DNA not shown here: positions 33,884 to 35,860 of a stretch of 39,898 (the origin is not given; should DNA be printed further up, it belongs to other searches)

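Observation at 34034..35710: Threonine-synthase-like PLP enzyme fused to a phospho-receiver domain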

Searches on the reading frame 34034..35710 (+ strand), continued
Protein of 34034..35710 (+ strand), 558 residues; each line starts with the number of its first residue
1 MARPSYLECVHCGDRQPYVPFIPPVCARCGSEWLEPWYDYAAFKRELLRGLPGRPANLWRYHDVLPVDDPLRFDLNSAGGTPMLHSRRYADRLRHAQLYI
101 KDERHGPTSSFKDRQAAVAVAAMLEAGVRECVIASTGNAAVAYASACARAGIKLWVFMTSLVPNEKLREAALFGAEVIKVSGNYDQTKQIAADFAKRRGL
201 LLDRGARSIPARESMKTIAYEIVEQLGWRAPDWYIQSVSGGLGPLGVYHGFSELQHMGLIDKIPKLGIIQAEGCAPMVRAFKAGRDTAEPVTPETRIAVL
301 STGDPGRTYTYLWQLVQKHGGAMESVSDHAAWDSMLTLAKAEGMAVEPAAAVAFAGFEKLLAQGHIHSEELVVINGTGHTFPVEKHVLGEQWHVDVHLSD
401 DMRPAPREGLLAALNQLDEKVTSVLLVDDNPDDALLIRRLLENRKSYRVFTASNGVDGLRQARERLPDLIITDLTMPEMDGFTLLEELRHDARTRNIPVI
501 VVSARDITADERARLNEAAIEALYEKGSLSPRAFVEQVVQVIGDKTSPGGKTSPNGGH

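Call 81: find_homologous_proteins(query=P0125, max_evalue=1e-30)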
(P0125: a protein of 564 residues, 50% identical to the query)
Query P0125 (564 aa): 7708 proteins with E <= 1e-30 among 8000 candidates; the best 120 are listed.
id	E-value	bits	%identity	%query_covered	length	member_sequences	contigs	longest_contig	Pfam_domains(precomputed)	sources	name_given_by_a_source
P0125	0.0e+0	1272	100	100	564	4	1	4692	PF00291.32,PF00072.31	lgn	-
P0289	0.0e+0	1133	89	100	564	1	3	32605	PF00291.32,PF00072.31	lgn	-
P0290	0.0e+0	1099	87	100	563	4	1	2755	PF00291.32,PF00072.31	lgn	-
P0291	1.4e-286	969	69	95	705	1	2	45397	PF00291.32,PF00072.31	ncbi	-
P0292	2.7e-262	889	62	95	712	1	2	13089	PF00291.32,PF00072.31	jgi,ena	-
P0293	3.8e-262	889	63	95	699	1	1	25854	PF00291.32,PF00072.31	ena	-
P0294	8.6e-262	888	62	95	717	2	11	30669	PF00291.32,PF00072.31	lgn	-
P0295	2.1e-261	886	63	95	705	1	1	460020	PF00291.32,PF00072.31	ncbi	ncbi:MAG: hypothetical protein OHK0046_21270 [Anaerolineae bacterium]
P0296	9.5e-261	884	63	95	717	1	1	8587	PF00291.32,PF00072.31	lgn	-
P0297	2.4e-260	883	63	95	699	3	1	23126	PF00291.32,PF00072.31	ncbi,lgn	-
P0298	2.6e-260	883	63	95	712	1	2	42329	PF00291.32,PF00072.31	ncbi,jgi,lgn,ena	jgi:threonine synthase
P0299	2.4e-259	879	63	95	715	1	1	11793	PF00291.32,PF00072.31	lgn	-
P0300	4.7e-259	879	65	90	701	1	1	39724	PF00291.32,PF00072.31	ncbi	ncbi:MAG: pyridoxal-phosphate dependent enzyme [Chloroflexota bacterium]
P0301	5.1e-259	878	62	95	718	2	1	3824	PF00291.32,PF00072.31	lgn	-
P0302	5.8e-259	878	61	99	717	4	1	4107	PF00291.32,PF00072.31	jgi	jgi:threonine synthase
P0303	2.7e-257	873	61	95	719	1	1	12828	PF00291.32,PF00072.31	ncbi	-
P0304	5.8e-256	868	63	95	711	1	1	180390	PF00291.32,PF00072.31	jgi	jgi:threonine synthase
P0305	1.4e-255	867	62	96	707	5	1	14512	PF00291.32,PF00072.31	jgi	jgi:threonine synthase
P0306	1.5e-255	867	61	96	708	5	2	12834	PF00291.32,PF00072.31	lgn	-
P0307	4.3e-255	865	61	95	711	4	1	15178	PF00291.32,PF00072.31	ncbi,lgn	-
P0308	4.8e-255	865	61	95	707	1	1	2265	PF00291.32,PF00072.31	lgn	-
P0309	8.9e-255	864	62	95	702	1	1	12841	PF00291.32,PF00072.31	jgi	jgi:threonine synthase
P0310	1.8e-254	863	62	95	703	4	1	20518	PF00291.32,PF00072.31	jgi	jgi:threonine synthase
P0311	3.9e-254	862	61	95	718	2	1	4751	PF00291.32,PF00072.31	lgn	-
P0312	5.1e-254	862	62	95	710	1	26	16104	PF00291.32,PF00072.31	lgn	-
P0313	1.2e-253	861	61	95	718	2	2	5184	PF00291.32,PF00072.31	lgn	-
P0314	6.0e-253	858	61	95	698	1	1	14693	PF00291.32,PF00072.31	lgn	-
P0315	7.7e-253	858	61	95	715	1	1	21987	PF00291.32,PF00072.31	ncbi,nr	ncbi:MAG: pyridoxal-phosphate dependent enzyme [bacterium]|nr:pyridoxal-phosphate dependent enzyme [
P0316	3.7e-252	856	61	95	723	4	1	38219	PF00291.32,PF00072.31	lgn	-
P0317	3.3e-251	853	59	99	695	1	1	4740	PF00291.32,PF00072.31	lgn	-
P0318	1.7e-250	850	60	95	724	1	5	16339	PF00291.32,PF00072.31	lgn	-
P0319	2.5e-250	850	61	95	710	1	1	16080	PF00291.32,PF00072.31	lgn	-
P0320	4.9e-250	849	61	95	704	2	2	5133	PF00291.32,PF00072.31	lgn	-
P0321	6.5e-250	848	61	95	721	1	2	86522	PF00291.32,PF00072.31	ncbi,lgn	ncbi:MAG: pyridoxal-phosphate dependent enzyme [Aggregatilineales bacterium]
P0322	3.7e-249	846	63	92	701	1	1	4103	PF00291.32,PF00072.31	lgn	-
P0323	9.5e-249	845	62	92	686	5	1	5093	PF00291.32,PF00072.31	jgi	-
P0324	1.2e-248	844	60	94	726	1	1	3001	PF00291.32,PF00072.31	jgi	jgi:threonine synthase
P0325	4.0e-248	842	61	95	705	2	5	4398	PF00291.32,PF00072.31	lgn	-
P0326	4.7e-248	842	60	95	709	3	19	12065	PF00291.32,PF00072.31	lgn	-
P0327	9.4e-248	841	60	95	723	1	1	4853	PF00291.32,PF00072.31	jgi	jgi:threonine synthase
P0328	3.7e-247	839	60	95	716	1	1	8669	PF00291.32,PF00072.31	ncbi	-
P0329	4.0e-247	839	59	95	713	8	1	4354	PF00291.32,PF00072.31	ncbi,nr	ncbi:MAG: pyridoxal-phosphate dependent enzyme [Anaerolineae bacterium]|nr:pyridoxal-phosphate depen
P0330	4.4e-247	839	60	95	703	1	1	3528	PF00291.32,PF00072.31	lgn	-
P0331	5.3e-247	839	59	95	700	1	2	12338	PF00291.32,PF00072.31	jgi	jgi:threonine synthase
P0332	5.6e-247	839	60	95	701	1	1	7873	PF00291.32,PF00072.31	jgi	jgi:threonine synthase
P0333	7.5e-247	838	60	95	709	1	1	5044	PF00291.32,PF00072.31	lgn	-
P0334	1.2e-246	838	60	95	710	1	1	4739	PF00291.32,PF00072.31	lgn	-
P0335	3.1e-246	836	59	99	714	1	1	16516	PF00291.32,PF00072.31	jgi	jgi:threonine synthase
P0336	3.9e-246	836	60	95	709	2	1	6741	PF00291.32,PF00072.31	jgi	jgi:threonine synthase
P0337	4.2e-246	836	61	93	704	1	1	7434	PF00291.32,PF00072.31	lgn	-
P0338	5.6e-246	835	60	95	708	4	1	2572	PF00291.32,PF00072.31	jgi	-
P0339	3.4e-245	833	60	93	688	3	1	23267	PF00291.32,PF00072.31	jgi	jgi:threonine synthase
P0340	7.1e-245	832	59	95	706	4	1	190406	PF00291.32,PF00072.31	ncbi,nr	ncbi:MAG: pyridoxal-phosphate dependent enzyme [bacterium]|nr:pyridoxal-phosphate dependent enzyme [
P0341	1.9e-244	830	59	95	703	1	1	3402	PF00291.32,PF00072.31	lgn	-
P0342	2.3e-244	830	61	95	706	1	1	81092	PF00291.32,PF00072.31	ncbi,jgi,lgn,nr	ncbi:MAG: pyridoxal-phosphate dependent enzyme [Anaerolineae bacterium]|jgi:threonine synthase|nr:py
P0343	3.0e-244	830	59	98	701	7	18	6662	PF00291.32,PF00072.31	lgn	-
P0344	6.0e-244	829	58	98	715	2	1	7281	PF00291.32,PF00072.31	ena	-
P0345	6.3e-244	829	60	95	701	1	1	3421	PF00291.32,PF00072.31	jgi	-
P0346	8.7e-244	828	57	99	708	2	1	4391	PF00291.32,PF00072.31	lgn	-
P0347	9.9e-244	828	60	95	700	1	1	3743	PF00291.32,PF00072.31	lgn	-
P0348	2.0e-243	827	61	95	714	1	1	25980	PF00291.32,PF00072.31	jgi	-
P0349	3.5e-243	826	60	95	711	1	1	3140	PF00291.32,PF00072.31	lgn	-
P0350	4.1e-243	826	61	95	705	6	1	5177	PF00291.32,PF00072.31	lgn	-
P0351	9.5e-243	825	59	99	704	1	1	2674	PF00291.32,PF00072.31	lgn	-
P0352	1.0e-242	825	59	98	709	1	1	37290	PF00291.32,PF00072.31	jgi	jgi:threonine synthase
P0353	2.3e-242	823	60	95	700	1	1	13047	PF00291.32,PF00072.31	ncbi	-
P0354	4.2e-242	823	59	99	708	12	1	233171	PF00291.32,PF00072.31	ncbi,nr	ncbi:MAG: hypothetical protein BroJett038_04110 [Chloroflexota bacterium]|nr:MAG: hypothetical prote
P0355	4.3e-242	823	59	98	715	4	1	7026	PF00291.32,PF00072.31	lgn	-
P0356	9.1e-242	821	61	94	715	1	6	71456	PF00291.32,PF00072.31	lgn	-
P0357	1.2e-241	821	61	95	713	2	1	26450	PF00291.32,PF00072.31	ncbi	ncbi:MAG: pyridoxal-phosphate dependent enzyme [Chloroflexota bacterium]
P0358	2.3e-241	820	58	99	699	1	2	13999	PF00291.32,PF00072.31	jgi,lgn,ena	-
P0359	1.1e-240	818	59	95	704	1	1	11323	PF00291.32,PF00072.31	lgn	-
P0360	1.3e-240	818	59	95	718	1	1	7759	PF00291.32,PF00072.31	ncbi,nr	ncbi:MAG: pyridoxal-phosphate dependent enzyme [Armatimonadetes bacterium]|nr:pyridoxal-phosphate de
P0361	1.6e-240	817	60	95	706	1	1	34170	PF00291.32,PF00072.31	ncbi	-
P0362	1.7e-240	817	59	95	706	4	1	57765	PF00291.32,PF00072.31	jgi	-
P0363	3.2e-240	816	59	99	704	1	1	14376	PF00291.32,PF00072.31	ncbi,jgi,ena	jgi:threonine synthase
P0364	3.4e-240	816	58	98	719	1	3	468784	PF00291.32,PF00072.31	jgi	jgi:threonine synthase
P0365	4.3e-240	816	57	98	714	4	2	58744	PF00291.32,PF00072.31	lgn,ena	-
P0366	6.3e-240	815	59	95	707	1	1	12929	PF00291.32,PF00072.31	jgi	jgi:threonine synthase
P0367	7.5e-240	815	61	95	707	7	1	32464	PF00291.32,PF00072.31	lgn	-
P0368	2.2e-239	814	59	95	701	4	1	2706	PF00291.32,PF00072.31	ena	-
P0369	7.1e-239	812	58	95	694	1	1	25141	PF00291.32,PF00072.31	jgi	jgi:threonine synthase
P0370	1.2e-238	811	60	95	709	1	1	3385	PF00291.32,PF00072.31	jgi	jgi:threonine synthase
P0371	1.8e-238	811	59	95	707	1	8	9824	PF00291.32,PF00072.31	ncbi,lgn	-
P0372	2.3e-238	810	59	98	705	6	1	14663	PF00291.32,PF00072.31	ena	-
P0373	2.4e-238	810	59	95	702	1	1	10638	PF00291.32,PF00072.31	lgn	-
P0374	2.4e-238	810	59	95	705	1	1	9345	PF00291.32,PF00072.31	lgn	-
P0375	2.6e-238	810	59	95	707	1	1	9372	PF00291.32,PF00072.31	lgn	-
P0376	3.4e-238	810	59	95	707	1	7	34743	PF00291.32,PF00072.31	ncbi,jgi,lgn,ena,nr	ncbi:MAG: pyridoxal-phosphate dependent enzyme [Phototrophicales bacterium]|nr:pyridoxal-phosphate d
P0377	3.6e-238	810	60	94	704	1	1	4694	PF00291.32,PF00072.31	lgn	-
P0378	4.1e-238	809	59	95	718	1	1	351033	PF00291.32,PF00072.31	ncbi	ncbi:MAG: pyridoxal-phosphate dependent enzyme [Anaerolineae bacterium]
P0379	5.9e-238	809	60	95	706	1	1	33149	PF00291.32,PF00072.31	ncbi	-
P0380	6.4e-238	809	57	99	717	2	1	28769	PF00291.32,PF00072.31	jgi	jgi:threonine synthase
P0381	6.8e-238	809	61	95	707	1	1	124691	PF00291.32,PF00072.31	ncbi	ncbi:MAG: pyridoxal-phosphate dependent enzyme [Anaerolineae bacterium]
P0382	7.3e-238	809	60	94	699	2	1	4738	PF00291.32,PF00072.31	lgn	-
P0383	7.9e-238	808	56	99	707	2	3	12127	PF00291.32,PF00072.31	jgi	jgi:threonine synthase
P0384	9.5e-238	808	58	99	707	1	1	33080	PF00291.32,PF00072.31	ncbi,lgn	-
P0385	1.2e-237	808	57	95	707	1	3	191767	PF00291.32,PF00072.31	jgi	jgi:threonine synthase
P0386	1.6e-237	808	59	95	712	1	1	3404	PF00291.32,PF00072.31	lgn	-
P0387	3.4e-237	806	61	95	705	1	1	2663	PF00291.32,PF00072.31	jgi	jgi:threonine synthase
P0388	6.0e-237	806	61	95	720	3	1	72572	PF00291.32,PF00072.31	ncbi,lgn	-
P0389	6.6e-237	805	57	99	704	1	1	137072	PF00291.32,PF00072.31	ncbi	-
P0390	8.4e-237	805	61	95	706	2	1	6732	PF00291.32,PF00072.31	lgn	-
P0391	9.4e-237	805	59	95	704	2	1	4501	PF00291.32,PF00072.31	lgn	-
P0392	1.1e-236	805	59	94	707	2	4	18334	PF00291.32,PF00072.31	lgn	-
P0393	1.3e-236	804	59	95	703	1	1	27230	PF00291.32,PF00072.31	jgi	jgi:threonine synthase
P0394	2.6e-236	804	56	98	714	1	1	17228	PF00291.32,PF00072.31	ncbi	-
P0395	3.5e-236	803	56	98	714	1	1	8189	PF00291.32,PF00072.31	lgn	-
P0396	3.8e-236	803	59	95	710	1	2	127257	PF00291.32,PF00072.31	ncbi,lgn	-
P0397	4.0e-236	803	58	95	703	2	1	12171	PF00291.32,PF00072.31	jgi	jgi:threonine synthase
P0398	5.8e-236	802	59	99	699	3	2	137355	PF00291.32,PF00072.31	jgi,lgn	jgi:threonine synthase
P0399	9.3e-236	802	59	95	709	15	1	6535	PF00291.32,PF00072.31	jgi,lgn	jgi:threonine synthase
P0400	1.1e-235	801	60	95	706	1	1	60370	PF00291.32,PF00072.31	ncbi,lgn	-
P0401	1.7e-235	801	59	95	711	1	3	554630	PF00291.32,PF00072.31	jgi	jgi:threonine synthase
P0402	2.9e-235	800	59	95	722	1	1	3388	PF00291.32,PF00072.31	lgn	-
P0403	7.7e-235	799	56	99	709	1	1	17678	PF00291.32,PF00072.31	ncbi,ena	-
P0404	9.6e-235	798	59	98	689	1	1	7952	PF00291.32,PF00072.31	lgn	-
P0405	1.1e-234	798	60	96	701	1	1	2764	PF00291.32,PF00072.31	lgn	-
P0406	1.4e-234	798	59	99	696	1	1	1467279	PF00291.32,PF00072.31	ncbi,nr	ncbi:MAG: pyridoxal-phosphate dependent enzyme [Chloroflexi bacterium]|nr:pyridoxal-phosphate depend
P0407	1.4e-234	798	60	95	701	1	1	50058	PF00291.32,PF00072.31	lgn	-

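Call 87: search_protein_families(library=pfam, proteins=[L001:12545-13984:+, L002:12262-14373:+, L002:14857-16383:+], max_evalue=0.00001)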
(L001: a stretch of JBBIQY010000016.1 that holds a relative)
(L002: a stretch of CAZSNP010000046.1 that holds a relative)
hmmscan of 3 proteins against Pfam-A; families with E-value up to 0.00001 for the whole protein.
L001:12545-13984:+ (480 aa): 2 families
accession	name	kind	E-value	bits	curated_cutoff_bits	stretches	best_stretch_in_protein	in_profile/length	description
PF13487.12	HD_5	-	3.8e-38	131.3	27.2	1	261-426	2-170/170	HD domain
PF01966.28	HD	-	1.7e-19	70.6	22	1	273-395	1-116/116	HD domain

L002:12262-14373:+ (704 aa): 1 family
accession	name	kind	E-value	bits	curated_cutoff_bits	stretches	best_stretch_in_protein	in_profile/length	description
PF00082.27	Peptidase_S8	-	1.2e-51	176.2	21.8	1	357-629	1-277/288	Subtilase family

L002:14857-16383:+ (509 aa): 1 family
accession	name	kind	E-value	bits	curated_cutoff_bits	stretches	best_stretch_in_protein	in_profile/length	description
PF00082.27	Peptidase_S8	-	6.2e-54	183.7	21.8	1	146-427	1-273/288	Subtilase family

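Call 95: predict_structure(alignment_id=A3)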
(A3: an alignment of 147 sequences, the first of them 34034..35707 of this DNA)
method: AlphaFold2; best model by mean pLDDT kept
length: 558 residues; sequences in the alignment: 147
mean_pLDDT: 84.3   pTM: 0.69
mean pLDDT of the five models: 84.3, 83.4, 82.3, 81.6, 81.2
residues with pLDDT >= 90: 300; 70-90: 189; 50-70: 17; < 50: 52
segments of 3 or more residues with pLDDT < 50: 381-420, 547-558
pLDDT, mean of each block of 10 residues (from residue 1): 87 93 91 92 93 89 90 75 91 95 76 90 94 88 92 91 79 89 82 95 88 92 95 94 92 97 98 96 96 82 86 96 96 91 83 96 97 81 47 29 31 37 88 86 81 96 93 92 94 91 87 86 82 76 53 34
secondary structure, 60 per line:
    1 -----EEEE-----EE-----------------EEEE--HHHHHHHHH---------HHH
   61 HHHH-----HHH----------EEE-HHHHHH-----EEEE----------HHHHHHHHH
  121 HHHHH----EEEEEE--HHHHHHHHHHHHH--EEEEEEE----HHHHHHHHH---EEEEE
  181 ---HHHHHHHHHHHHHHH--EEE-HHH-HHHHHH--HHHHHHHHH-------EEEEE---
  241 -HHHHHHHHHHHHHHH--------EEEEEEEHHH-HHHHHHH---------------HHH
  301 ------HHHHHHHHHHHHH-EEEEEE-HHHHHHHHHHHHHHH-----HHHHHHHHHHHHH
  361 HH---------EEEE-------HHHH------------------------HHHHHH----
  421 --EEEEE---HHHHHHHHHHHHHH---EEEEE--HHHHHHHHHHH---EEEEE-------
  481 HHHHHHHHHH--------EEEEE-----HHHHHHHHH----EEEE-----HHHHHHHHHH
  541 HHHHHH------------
elements in order: E6-9 E34-37 H40-48 H58-64 E83-85 H87-92 E98-101 H112-125 E130-135 H138-150 E153-159 H164-172 E176-180 H184-198 E201-203 H209-214 H217-225 E233-237 H242-256 E265-271 H276-282 H307-319 E321-326 H328-342 H348-362 E372-375 H383-386 H411-416 E423-427 H431-444 E448-452 H455-465 E469-473 H481-490 E499-503 H509-517 E522-525 H531-546

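Call 97: fold_search(model_id=the predicted structure, library=pdb)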
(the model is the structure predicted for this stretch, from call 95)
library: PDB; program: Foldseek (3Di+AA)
matches with E <= 10: 1855; with E <= 0.001: 1065
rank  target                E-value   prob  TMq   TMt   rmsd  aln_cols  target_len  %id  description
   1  2d1f_A                1.8e-24  1.00  0.53  0.83   7.2       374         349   29  Structure of Mycobacterium tuberculosis threonine synthase (released 2006-09-05)
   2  2zsj_A                6.4e-24  1.00  0.52  0.82   2.4       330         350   30  Crystal structure of threonine synthase from Aquifex aeolicus VF5 (released 2008-10-21)
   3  2zsj_D                1.5e-23  1.00  0.53  0.83   2.4       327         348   30  Crystal structure of threonine synthase from Aquifex aeolicus VF5 (released 2008-10-21)
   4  6cgq_A                2.5e-23  1.00  0.52  0.83   4.3       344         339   28  Threonine synthase from Bacillus subtilis ATCC 6633 with PLP and PLP-Ala (released 2019-02-27)
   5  6nmx_B                4.7e-23  1.00  0.51  0.79   4.1       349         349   28  Threonine synthase from Bacillus subtilis ATCC 6633 with PLP and APPA (released 2019-03-13)
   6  6cgq_B                7.0e-23  1.00  0.53  0.83   3.4       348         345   28  Threonine synthase from Bacillus subtilis ATCC 6633 with PLP and PLP-Ala (released 2019-02-27)
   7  3aey_B                7.0e-23  1.00  0.53  0.83   6.7       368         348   29  Apo form of threonine synthase from Thermus thermophilus HB8 (released 2010-11-17)
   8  9k3c                  8.4e-23  1.00  0.57  0.73   3.5       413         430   23  Crystal Structure of CapA2 from Alistipes finegoldii in complex with PLP cofactor (released 2025-10-22)
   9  6nmx_D                8.8e-23  1.00  0.51  0.80   4.0       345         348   29  Threonine synthase from Bacillus subtilis ATCC 6633 with PLP and APPA (released 2019-03-13)
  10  1uin_B                8.8e-23  1.00  0.53  0.83   6.9       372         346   29  Crystal Structure of Threonine Synthase from Thermus Thermophilus HB8, Trigonal Crystal Form (released 2003-11-18)
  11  6nmx_A                1.6e-22  1.00  0.52  0.80   4.1       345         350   29  Threonine synthase from Bacillus subtilis ATCC 6633 with PLP and APPA (released 2019-03-13)
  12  2c2b_A                2.3e-22  1.00  0.60  0.74   3.0       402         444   24  Crystallographic structure of Arabidopsis thaliana Threonine synthase complexed with pyridoxal phosphate and S-adenosy (released 2005-11-28)
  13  1uin_A                3.5e-22  1.00  0.54  0.84   4.1       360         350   30  Crystal Structure of Threonine Synthase from Thermus Thermophilus HB8, Trigonal Crystal Form (released 2003-11-18)
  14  1uim_A                6.9e-22  1.00  0.54  0.84   6.9       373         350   29  Crystal Structure of Threonine Synthase from Thermus Thermophilus HB8, Orthorhombic Crystal Form (released 2003-11-18)
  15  2c2b_C                8.2e-22  1.00  0.62  0.77   7.5       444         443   24  Crystallographic structure of Arabidopsis thaliana Threonine synthase complexed with pyridoxal phosphate and S-adenosy (released 2005-11-28)
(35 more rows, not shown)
